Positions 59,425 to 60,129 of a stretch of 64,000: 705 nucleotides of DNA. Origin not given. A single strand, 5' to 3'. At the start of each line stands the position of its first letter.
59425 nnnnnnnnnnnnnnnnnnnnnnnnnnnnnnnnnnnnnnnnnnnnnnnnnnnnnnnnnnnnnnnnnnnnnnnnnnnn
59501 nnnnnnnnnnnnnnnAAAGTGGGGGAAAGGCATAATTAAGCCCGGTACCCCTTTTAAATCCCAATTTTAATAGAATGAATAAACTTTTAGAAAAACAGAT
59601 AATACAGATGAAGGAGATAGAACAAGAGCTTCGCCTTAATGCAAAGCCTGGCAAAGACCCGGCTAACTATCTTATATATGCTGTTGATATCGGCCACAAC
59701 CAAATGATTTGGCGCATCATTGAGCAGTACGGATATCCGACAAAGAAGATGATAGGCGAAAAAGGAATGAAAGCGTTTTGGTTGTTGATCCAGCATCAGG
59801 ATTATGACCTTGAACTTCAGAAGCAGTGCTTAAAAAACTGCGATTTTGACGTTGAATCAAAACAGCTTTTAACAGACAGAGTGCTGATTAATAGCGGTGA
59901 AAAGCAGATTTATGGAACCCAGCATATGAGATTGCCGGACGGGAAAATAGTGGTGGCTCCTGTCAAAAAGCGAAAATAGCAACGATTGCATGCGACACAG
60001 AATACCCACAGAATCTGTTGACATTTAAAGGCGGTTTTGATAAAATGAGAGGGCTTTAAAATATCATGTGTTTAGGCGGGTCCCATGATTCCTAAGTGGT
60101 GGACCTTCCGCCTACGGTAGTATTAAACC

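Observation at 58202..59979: Graspetide (microviridin-like) RiPP cluster: leader/core precursor peptide plus an ATP-grasp peptide ligase in a CPR-like genome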

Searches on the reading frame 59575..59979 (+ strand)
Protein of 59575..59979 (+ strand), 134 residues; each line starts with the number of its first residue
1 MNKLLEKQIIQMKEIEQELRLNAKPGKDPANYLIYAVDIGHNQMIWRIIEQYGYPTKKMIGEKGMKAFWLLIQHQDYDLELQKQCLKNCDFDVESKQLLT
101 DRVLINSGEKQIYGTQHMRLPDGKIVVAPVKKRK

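Call 3: search_protein_families(library=pfam, proteins=[window:59575-59979:+], max_evalue=1)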
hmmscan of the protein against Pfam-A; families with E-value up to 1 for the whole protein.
window:59575-59979:+ (134 aa): 1 family
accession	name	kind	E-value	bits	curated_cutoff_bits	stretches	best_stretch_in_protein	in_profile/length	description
PF20329.3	DUF6624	-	8e-14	51.9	27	1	6-132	4-141/173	Family of unknown function (DUF6624)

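Call 4: search_protein_families(library=ncbifam, proteins=[window:59575-59979:+], max_evalue=1)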
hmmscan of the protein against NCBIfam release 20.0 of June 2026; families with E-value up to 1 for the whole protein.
window:59575-59979:+ (134 aa): 0 families

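Call 28: find_homologous_proteins(query=window:59575-59979:+)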
Query window:59575-59979:+ (134 aa): 40 proteins with E <= 0.001 among 42 candidates.
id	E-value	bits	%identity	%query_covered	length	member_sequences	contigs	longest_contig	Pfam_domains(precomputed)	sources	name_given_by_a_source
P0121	1.3e-77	276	100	92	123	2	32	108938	PF20329.3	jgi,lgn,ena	-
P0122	9.8e-68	244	81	99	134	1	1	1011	PF20329.3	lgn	-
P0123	1.4e-47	179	59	97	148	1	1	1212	PF20329.3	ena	-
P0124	1.4e-45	172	58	100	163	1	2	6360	PF20329.3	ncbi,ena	-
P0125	1.5e-44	169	58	98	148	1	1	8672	PF20329.3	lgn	-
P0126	1.5e-44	169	57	100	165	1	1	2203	PF20329.3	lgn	-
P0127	1.8e-44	169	65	87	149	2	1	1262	PF20329.3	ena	-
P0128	1.1e-42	163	62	87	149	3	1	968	PF20329.3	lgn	-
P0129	2.2e-40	155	52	99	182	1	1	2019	PF20329.3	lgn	-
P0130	1.4e-39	153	60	88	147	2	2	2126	PF20329.3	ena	-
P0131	1.5e-39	153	60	87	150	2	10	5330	PF20329.3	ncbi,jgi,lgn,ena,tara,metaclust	jgi:hypothetical protein|tara:strand:+ start:3590 stop:4042 length:453 start_codon:yes stop_codon:ye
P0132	8.3e-39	150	53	98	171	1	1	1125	PF20329.3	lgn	-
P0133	1.0e-38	150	55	99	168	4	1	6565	PF20329.3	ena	-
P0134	1.5e-38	149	60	88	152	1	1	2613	PF20329.3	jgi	-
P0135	2.7e-38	149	59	88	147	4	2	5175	PF20329.3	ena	-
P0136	8.1e-37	144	58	84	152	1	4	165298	PF20329.3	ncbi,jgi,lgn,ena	-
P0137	1.2e-36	143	54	94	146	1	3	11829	PF20329.3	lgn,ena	-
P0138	3.6e-36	142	63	78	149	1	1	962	PF20329.3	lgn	-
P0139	7.1e-36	141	60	87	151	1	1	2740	PF20329.3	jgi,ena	-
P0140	1.8e-35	140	54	89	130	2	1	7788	PF20329.3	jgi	jgi:hypothetical protein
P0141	5.1e-35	138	59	87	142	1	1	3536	PF20329.3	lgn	-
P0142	6.1e-34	135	53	97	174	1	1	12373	PF20329.3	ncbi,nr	ncbi:MAG: hypothetical protein Q8N88_05210 [Nanoarchaeota archaeon]|nr:hypothetical protein [Nanoarc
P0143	8.1e-33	131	48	88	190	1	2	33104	PF20329.3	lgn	-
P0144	8.4e-33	131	57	81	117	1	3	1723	PF20329.3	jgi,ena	-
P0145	1.4e-32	130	53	83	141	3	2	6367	PF20329.3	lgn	-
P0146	2.0e-32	130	47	96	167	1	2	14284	PF20329.3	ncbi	-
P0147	2.8e-32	129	42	98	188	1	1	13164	PF20329.3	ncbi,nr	ncbi:MAG: hypothetical protein HQ536_05230, partial [Parcubacteria group bacterium]|nr:hypothetical 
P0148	4.6e-32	128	47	99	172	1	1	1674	PF20329.3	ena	-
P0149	6.4e-32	128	49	97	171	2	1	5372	PF20329.3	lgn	-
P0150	6.9e-32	128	65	66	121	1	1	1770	PF20329.3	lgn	-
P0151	9.0e-31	124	56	78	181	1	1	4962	PF20329.3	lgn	-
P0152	1.3e-30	124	50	96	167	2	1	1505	PF20329.3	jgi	-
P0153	6.1e-30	122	54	78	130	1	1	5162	PF20329.3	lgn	-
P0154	9.8e-29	118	44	100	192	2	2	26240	PF20329.3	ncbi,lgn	-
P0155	1.7e-28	117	59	66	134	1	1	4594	PF20329.3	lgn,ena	-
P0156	3.1e-27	113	45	92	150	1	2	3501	PF20329.3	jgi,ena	-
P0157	1.0e-25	108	46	97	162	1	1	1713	PF20329.3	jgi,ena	-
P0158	1.5e-16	78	70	40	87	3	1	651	PF20329.3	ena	-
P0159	4.0e-11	61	36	86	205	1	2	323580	PF20329.3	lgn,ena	-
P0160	3.5e-7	48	43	51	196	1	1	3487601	PF20329.3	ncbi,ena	-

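Call 29: find_encoding_contigs(protein=P0121, flank=4000, max_places=5)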
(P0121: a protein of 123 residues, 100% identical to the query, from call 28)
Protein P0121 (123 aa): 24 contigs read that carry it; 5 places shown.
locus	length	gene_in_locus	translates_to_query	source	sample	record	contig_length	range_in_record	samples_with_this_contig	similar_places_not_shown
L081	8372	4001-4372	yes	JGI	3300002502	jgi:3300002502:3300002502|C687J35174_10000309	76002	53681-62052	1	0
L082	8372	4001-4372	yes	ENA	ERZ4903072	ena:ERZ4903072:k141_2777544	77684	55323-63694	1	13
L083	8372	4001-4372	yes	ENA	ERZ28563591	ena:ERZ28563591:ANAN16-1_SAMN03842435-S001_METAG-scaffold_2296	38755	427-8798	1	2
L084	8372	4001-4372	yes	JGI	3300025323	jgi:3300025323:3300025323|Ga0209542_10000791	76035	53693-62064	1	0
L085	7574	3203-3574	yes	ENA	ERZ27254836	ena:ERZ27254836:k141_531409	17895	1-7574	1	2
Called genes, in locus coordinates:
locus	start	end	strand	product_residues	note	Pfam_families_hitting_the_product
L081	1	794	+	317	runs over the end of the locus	PF01207:Dus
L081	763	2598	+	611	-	-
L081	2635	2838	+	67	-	-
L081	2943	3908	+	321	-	-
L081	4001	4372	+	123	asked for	PF20329:DUF6624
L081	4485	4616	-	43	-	-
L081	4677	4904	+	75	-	PF01176:eIF-1a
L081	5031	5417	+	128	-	PF00416:Ribosomal_S13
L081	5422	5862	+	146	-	PF00411:Ribosomal_S11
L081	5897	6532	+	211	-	PF00163:Ribosomal_S4, PF01479:S4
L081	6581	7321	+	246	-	PF01193:RNA_pol_L, PF01000:RNA_pol_A_bac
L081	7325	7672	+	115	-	PF01196:Ribosomal_L17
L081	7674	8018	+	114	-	PF00572:Ribosomal_L13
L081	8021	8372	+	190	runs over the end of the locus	PF00380:Ribosomal_S9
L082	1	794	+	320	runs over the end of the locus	PF01207:Dus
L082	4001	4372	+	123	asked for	PF20329:DUF6624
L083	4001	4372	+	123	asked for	PF20329:DUF6624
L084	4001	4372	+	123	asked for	PF20329:DUF6624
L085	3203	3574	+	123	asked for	PF20329:DUF6624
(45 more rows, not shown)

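Call 37: predict_structure(alignment_id=A2)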
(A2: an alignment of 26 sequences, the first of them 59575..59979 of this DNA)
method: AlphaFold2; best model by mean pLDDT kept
length: 134 residues; sequences in the alignment: 26
mean_pLDDT: 88.5   pTM: 0.80
mean pLDDT of the five models: 88.5, 87.0, 86.9, 86.7, 86.5
residues with pLDDT >= 90: 88; 70-90: 29; 50-70: 16; < 50: 1
segments of 3 or more residues with pLDDT < 50: none
pLDDT, mean of each block of 10 residues (from residue 1): 97 93 74 88 98 98 98 95 98 95 90 74 70 50
secondary structure, 60 per line:
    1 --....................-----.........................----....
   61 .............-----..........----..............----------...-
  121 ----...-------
elements in order: H3-22 H28-52 H57-73 H79-88 H93-106 E117-119 E125-127

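Call 47: search_solved_structures(query=A2, max_evalue=10)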
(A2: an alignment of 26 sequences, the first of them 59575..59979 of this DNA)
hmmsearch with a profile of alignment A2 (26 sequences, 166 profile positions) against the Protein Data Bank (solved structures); distinct sequences matched with E-value up to 10: 0.

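Call 53: find_encoding_contigs(protein=P0160, flank=6000, max_places=2)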
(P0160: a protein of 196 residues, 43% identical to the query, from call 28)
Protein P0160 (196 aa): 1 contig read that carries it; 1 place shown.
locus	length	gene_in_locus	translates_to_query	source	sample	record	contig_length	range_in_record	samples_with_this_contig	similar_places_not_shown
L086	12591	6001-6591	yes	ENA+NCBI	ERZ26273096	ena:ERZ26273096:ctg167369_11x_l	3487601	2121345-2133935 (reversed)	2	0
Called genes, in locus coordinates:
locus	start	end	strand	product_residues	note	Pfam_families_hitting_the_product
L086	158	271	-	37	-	-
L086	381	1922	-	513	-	PF01039:Carboxyl_trans, PF03255:ACCA (weak)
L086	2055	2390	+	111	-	-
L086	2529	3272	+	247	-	PF06912:DUF1275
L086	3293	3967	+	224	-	PF00484:Pro_CA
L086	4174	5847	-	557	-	PF00171:Aldedh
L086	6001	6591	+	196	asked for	PF20329:DUF6624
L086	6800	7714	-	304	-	PF13354:Beta-lactamase2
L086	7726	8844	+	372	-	PF02606:LpxK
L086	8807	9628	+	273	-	PF01048:PNP_UDP_1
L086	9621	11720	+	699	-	PF14121:Porin_10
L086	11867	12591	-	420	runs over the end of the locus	-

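Call 54: find_encoding_contigs(protein=P0159, flank=6000, max_places=2)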
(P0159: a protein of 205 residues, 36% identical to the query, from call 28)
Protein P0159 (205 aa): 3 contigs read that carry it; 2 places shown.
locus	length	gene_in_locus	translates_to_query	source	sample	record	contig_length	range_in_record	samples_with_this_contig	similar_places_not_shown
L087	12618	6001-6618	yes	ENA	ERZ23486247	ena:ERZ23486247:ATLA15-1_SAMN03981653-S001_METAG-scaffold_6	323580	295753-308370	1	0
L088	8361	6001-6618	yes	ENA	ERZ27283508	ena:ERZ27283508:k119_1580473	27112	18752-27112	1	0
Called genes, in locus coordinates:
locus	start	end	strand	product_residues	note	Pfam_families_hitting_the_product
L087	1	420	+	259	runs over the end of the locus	PF00557:Peptidase_M24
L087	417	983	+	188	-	-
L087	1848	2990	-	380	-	PF13495:Phage_int_SAM_4, PF00589:Phage_integrase, PF22823:MrpR_C_cat (weak)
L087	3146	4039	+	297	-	-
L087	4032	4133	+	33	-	-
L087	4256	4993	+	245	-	-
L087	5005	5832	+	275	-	PF26164:Bact_GSDM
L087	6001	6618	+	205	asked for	PF20329:DUF6624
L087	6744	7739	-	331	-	PF01548:DEDD_Tnp_IS110, PF02371:Transposase_20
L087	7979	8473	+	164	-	PF09234:DUF1963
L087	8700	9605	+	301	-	PF07217:Het-C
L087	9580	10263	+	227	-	-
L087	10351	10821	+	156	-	-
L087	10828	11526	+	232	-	-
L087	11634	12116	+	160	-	PF00583:Acetyltransf_1, PF13673:Acetyltransf_10, PF13508:Acetyltransf_7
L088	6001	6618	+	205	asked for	PF20329:DUF6624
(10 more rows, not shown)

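Call 55: search_protein_representatives(alignment_id=A2)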
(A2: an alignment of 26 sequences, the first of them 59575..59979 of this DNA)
Query: 26 sequences, 166 profile positions. Proteins with E-value up to 0.001 (for the whole library): 11086; up to 1e-10: 7101; up to 1e-30: 607. The best 150 are listed.
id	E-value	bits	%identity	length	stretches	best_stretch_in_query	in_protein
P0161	6.5e-80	282.5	-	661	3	4-160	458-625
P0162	8.1e-65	233.4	-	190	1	2-164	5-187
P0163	1.2e-61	223.1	-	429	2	5-163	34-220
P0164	4.4e-59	214.8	-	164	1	1-162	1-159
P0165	5.8e-59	214.4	-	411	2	39-164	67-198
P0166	1.1e-58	213.5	-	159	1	2-161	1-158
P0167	2.8e-58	212.1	-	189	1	2-163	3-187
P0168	7.5e-58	210.7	-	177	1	2-165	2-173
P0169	4.2e-57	208.3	-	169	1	1-164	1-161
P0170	8.6e-57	207.3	-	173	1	2-162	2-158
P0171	2.6e-56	205.7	-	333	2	40-163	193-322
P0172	3.7e-56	205.2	-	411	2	5-165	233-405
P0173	7.5e-56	204.2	-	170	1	2-163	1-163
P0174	5.1e-55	201.5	-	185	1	2-163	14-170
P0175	5.7e-55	201.4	-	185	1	2-162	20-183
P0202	2.8e-44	166.6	-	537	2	5-161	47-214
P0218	3.2e-41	156.6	-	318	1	5-163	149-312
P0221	7.5e-41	155.4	-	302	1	3-162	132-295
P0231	1.1e-39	151.6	-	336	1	3-163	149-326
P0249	1.8e-38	147.7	-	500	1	5-163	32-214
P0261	7.3e-38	145.7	-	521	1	3-163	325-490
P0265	8.9e-38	145.4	-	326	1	5-164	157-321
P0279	3.6e-37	143.5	-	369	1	5-164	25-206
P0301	1.0e-36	142.0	-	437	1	5-161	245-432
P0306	1.3e-36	141.6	-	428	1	3-163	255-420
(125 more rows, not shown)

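Call 56: search_protein_families(library=pfam, proteins=[P0218, P0221, P0231, P0265, P0261, P0249, P0301, P0306, P0202, P0279], max_evalue=0.001)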
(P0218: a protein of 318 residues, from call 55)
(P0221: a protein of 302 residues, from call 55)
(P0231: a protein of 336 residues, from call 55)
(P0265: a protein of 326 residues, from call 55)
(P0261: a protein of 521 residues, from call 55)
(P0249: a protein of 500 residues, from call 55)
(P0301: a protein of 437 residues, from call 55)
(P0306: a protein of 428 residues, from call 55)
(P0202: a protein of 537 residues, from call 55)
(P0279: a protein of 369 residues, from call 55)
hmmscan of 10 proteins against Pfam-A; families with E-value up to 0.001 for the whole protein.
P0218 (318 aa): 2 families
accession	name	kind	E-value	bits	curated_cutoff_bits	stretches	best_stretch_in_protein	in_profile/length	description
PF20329.3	DUF6624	-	6.5e-32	110.8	27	1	150-313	3-168/173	Family of unknown function (DUF6624)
PF14534.12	DUF4440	-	4.8e-07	30.6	25.2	1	29-142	1-107/107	Domain of unknown function (DUF4440)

P0221 (302 aa): 2 families
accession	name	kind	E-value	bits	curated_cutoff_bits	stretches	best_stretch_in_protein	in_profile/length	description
PF20329.3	DUF6624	-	3.9e-38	131.1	27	1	135-301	3-172/173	Family of unknown function (DUF6624)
PF22316.2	ABhydrolase-like_N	-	8.4e-06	26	27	1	37-129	8-103/106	A/B hydrolase-like, N-terminal domain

P0231 (336 aa): 1 family
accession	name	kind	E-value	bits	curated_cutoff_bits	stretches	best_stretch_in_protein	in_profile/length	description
PF20329.3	DUF6624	-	2.6e-18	66.5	27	1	193-325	36-166/173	Family of unknown function (DUF6624)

P0265 (326 aa): 2 families
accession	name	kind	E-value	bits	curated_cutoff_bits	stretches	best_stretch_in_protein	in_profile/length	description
PF20329.3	DUF6624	-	6e-30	104.5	27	1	162-326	7-173/173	Family of unknown function (DUF6624)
PF14534.12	DUF4440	-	3.2e-07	31.2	25.2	1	37-150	1-107/107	Domain of unknown function (DUF4440)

P0261 (521 aa): 1 family
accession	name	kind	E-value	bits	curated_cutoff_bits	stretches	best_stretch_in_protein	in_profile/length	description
PF20329.3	DUF6624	-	9.9e-31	107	27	1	327-491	2-168/173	Family of unknown function (DUF6624)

P0249 (500 aa): 2 families
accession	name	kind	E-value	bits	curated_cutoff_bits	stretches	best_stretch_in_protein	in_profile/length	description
PF20329.3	DUF6624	-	8.2e-22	77.9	27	1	84-216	36-169/173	Family of unknown function (DUF6624)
PF04187.18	Cofac_haem_bdg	-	3.2e-08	34.3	27.7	0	354-412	154-205/213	Haem-binding uptake, Tiki superfamily, ChaN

P0301 (437 aa): 2 families
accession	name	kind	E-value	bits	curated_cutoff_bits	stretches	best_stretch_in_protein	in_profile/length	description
PF20329.3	DUF6624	-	1.9e-22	80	27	1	303-428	35-161/173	Family of unknown function (DUF6624)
PF22316.2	ABhydrolase-like_N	-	4.8e-05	23.6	27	1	175-232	41-100/106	A/B hydrolase-like, N-terminal domain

P0306 (428 aa): 3 families
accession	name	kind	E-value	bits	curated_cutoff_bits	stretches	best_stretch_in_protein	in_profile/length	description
PF20329.3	DUF6624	-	4e-24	85.5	27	1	257-425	2-172/173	Family of unknown function (DUF6624)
PF01467.32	CTP_transf_like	-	2e-07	31.7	21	1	45-156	1-104/133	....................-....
PF06574.18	FAD_syn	-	1.4e-05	25.4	27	1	47-69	12-34/158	FAD synthetase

P0202 (537 aa): 2 families
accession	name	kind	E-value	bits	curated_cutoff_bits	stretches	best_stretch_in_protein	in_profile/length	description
PF20329.3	DUF6624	-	6e-47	159.8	27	2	345-509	3-163/173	Family of unknown function (DUF6624)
PF22316.2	ABhydrolase-like_N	-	0.00013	22.2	27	1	238-327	3-95/106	A/B hydrolase-like, N-terminal domain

P0279 (369 aa): 2 families
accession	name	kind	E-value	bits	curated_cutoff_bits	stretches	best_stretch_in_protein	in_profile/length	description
PF20329.3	DUF6624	-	4.2e-25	88.7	27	1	72-207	33-169/173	Family of unknown function (DUF6624)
PF11937.13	DUF3455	-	6.2e-23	82.4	25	1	233-366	4-157/157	Protein of unknown function (DUF3455)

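Call 61: fold_search(model_id=the predicted structure, library=pdb)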
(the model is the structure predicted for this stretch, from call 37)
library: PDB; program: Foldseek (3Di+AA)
matches with E <= 10: 164; with E <= 0.001: 0
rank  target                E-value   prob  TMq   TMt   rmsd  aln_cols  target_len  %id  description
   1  9r2i_B                7.0e-01  0.13  0.23  0.15  14.0       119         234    9  Cryo-EM structure of the complex CDK16:CCNY:14-3-3 (released 2026-03-25)
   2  3anw_A                1.2e+00  0.11  0.24  0.19  17.2       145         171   18  A protein complex essential initiation of DNA replication (released 2011-07-27)
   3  9r2i_A                1.4e+00  0.11  0.22  0.15  12.1       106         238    7  Cryo-EM structure of the complex CDK16:CCNY:14-3-3 (released 2026-03-25)
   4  4f7r_D                1.5e+00  0.08  0.21  0.13  13.6       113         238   10  Crystal structure of 14-3-3 protein from Giardia intestinalis (released 2013-05-22)
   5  6fn9_B                1.7e+00  0.33  0.43  0.29   5.5       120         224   15  Mono- and bivalent 14-3-3 inhibitors for characterizing supramolecular lysine-PEG interactions in proteins (released 2018-07-04)
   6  8qtt_C                1.7e+00  0.09  0.21  0.15  11.8       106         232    6  Crystal structure of a C-terminally truncated version of Arabidopsis thaliana 14-3-3 omega in complex with a phosphope (released 2023-11-15)
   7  2qf9_A                1.8e+00  0.08  0.22  0.20  12.1       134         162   13  Crystal structure of putative secreted protein DUF305 from Streptomyces coelicolor (released 2007-07-17)
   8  4dx0_A                1.8e+00  0.08  0.21  0.14  11.7       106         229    6  Structure of the 14-3-3/PMA2 complex stabilized by a pyrazole derivative (released 2012-05-30)
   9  6a5s_G                1.9e+00  0.10  0.26  0.16  14.9       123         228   18  Structure of 14-3-3 gamma in complex with TFEB 14-3-3 binding motif (released 2019-02-13)
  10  6f08_J                2.0e+00  0.11  0.27  0.18  14.8       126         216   10  14-3-3 zeta in complex with the human Son of sevenless homolog 1 (SOS1) (released 2018-02-14)
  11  2v7d_B                2.1e+00  0.06  0.19  0.14  12.8       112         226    9  14-3-3 protein zeta in complex with Thr758 phosphorylated integrin beta2 peptide (released 2008-06-24)
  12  7qi1_D                2.3e+00  0.08  0.23  0.15  15.2       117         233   10  Crystal structure of human 14-3-3 protein beta in complex with CFTR peptide pS753pS768 and PPI stabilizer CY007424 (released 2022-05-25)
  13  8e0l_C                2.4e+00  0.08  0.22  0.20  10.6       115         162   10  Homotrimeric variant of tcTRP9, BGL06 (released 2023-04-12)
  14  6wb9_2                2.4e+00  0.08  0.25  0.14  12.5       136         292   10  Structure of the S. cerevisiae ER membrane complex (released 2020-06-03)
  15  5d2d_B                2.5e+00  0.08  0.25  0.17  12.2       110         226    6  Crystal structure of human 14-3-3 zeta in complex with CFTR R-domain peptide pS753-pS768 (released 2016-03-16)
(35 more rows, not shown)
